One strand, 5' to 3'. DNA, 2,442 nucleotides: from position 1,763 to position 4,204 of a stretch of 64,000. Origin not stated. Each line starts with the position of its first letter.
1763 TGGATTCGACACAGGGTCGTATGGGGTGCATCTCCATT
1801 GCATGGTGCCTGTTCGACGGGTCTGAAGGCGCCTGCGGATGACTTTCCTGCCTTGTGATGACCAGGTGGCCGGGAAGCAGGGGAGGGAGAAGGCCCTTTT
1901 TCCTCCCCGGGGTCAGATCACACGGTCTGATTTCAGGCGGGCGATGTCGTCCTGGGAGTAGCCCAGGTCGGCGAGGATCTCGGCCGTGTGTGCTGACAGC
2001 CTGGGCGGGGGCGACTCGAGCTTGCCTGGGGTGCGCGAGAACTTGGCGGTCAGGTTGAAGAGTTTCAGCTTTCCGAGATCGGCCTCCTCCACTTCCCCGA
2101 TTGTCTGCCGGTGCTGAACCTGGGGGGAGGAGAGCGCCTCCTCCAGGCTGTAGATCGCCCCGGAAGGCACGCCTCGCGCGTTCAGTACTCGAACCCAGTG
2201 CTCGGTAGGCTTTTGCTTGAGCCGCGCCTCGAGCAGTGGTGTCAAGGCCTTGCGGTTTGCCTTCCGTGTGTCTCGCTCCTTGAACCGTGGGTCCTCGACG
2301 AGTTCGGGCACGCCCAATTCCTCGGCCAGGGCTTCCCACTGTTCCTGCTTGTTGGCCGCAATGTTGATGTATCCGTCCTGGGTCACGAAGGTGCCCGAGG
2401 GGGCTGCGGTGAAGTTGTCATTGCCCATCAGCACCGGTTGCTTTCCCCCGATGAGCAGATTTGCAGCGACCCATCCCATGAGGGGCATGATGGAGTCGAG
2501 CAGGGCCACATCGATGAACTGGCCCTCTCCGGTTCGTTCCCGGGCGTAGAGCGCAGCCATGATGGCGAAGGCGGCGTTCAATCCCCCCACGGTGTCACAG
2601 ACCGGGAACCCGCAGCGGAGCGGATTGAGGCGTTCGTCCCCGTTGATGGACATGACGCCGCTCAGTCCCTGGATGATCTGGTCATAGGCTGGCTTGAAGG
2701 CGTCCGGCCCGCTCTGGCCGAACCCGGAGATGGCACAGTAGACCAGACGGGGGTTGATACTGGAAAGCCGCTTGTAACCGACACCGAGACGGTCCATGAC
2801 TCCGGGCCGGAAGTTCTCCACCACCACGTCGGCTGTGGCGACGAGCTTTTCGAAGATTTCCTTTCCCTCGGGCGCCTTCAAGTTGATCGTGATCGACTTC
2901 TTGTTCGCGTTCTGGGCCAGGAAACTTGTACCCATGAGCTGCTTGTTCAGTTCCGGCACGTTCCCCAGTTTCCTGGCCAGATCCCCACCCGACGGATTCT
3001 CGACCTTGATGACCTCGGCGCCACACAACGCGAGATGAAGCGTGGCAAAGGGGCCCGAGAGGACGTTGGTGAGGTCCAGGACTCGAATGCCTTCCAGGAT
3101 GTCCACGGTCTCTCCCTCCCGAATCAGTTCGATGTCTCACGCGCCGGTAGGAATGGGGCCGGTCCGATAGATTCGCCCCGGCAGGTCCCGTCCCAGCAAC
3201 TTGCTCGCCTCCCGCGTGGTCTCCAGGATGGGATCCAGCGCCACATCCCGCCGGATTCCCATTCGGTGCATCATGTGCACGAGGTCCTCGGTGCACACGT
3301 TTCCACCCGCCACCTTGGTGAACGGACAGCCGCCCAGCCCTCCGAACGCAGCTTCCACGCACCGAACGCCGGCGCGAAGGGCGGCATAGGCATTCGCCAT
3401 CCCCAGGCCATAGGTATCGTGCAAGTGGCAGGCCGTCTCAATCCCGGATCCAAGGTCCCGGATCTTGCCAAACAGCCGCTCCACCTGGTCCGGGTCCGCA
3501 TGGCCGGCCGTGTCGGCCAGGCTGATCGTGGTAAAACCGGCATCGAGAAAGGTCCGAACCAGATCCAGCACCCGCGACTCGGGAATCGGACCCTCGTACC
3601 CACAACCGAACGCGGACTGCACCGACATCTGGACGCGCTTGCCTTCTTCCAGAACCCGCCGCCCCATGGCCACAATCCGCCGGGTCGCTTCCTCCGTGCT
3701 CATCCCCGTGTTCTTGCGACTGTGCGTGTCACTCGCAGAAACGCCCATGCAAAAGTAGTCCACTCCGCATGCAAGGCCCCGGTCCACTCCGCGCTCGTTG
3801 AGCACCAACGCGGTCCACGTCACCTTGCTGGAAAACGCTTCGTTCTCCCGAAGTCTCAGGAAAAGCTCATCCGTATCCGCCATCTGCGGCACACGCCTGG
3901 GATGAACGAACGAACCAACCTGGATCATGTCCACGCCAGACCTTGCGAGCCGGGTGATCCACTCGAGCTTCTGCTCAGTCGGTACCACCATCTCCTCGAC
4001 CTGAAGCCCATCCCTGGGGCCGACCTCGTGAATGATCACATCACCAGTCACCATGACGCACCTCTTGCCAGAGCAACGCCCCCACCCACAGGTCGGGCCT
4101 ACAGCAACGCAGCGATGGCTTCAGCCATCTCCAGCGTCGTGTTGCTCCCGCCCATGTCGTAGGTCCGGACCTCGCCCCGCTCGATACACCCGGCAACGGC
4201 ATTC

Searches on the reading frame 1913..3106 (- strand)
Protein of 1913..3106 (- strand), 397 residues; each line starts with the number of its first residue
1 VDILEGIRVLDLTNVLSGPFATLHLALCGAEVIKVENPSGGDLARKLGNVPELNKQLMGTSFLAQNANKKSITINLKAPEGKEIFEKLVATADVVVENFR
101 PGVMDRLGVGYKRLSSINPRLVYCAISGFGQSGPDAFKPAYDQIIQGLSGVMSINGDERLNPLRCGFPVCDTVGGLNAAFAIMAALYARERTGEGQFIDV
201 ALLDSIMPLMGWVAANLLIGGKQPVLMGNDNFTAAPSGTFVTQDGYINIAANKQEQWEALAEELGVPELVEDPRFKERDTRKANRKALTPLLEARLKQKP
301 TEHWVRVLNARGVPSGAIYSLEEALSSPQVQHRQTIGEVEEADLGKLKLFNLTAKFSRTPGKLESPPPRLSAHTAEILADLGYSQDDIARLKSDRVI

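Call 13: search_protein_families(library=pfam, proteins=[window:1916-3106:-])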
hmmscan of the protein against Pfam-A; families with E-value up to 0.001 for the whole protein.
window:1916-3106:- (397 aa): 1 family
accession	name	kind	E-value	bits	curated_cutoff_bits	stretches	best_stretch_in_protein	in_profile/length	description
PF02515.22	CoA_transf_3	-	2.3e-126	422.2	23.3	1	4-374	1-366/366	CoA-transferase family III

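Call 31: find_encoding_contigs(protein=window:1913-3106:-, flank=10000, max_places=3)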
Protein window:1913-3106:- (397 aa): 2 contigs read that carry it; 2 places shown.
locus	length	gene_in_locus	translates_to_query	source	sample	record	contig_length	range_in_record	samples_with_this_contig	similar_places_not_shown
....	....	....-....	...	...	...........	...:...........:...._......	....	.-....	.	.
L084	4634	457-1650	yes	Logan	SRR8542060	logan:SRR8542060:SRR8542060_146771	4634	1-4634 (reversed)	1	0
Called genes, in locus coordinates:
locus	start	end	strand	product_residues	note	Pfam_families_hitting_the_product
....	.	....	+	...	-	?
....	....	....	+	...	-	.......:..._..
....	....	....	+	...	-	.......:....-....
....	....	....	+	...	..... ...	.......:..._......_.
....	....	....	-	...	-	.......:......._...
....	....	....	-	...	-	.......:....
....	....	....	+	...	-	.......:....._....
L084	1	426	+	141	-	?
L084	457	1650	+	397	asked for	PF02515:CoA_transf_3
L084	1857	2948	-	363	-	PF04055:Radical_SAM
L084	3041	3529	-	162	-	PF01967:MoaC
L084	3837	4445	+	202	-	PF01725:Ham1p_like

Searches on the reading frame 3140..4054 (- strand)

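Call 13: search_protein_families(library=pfam, proteins=[window:3140-4054:-])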
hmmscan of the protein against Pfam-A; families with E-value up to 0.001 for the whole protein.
window:3140-4054:- (305 aa): 1 family
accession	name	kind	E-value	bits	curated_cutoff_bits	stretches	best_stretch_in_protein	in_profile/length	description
PF00682.25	HMGL-like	-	3.3e-41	141.9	29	1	6-280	2-257/260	HMGL-like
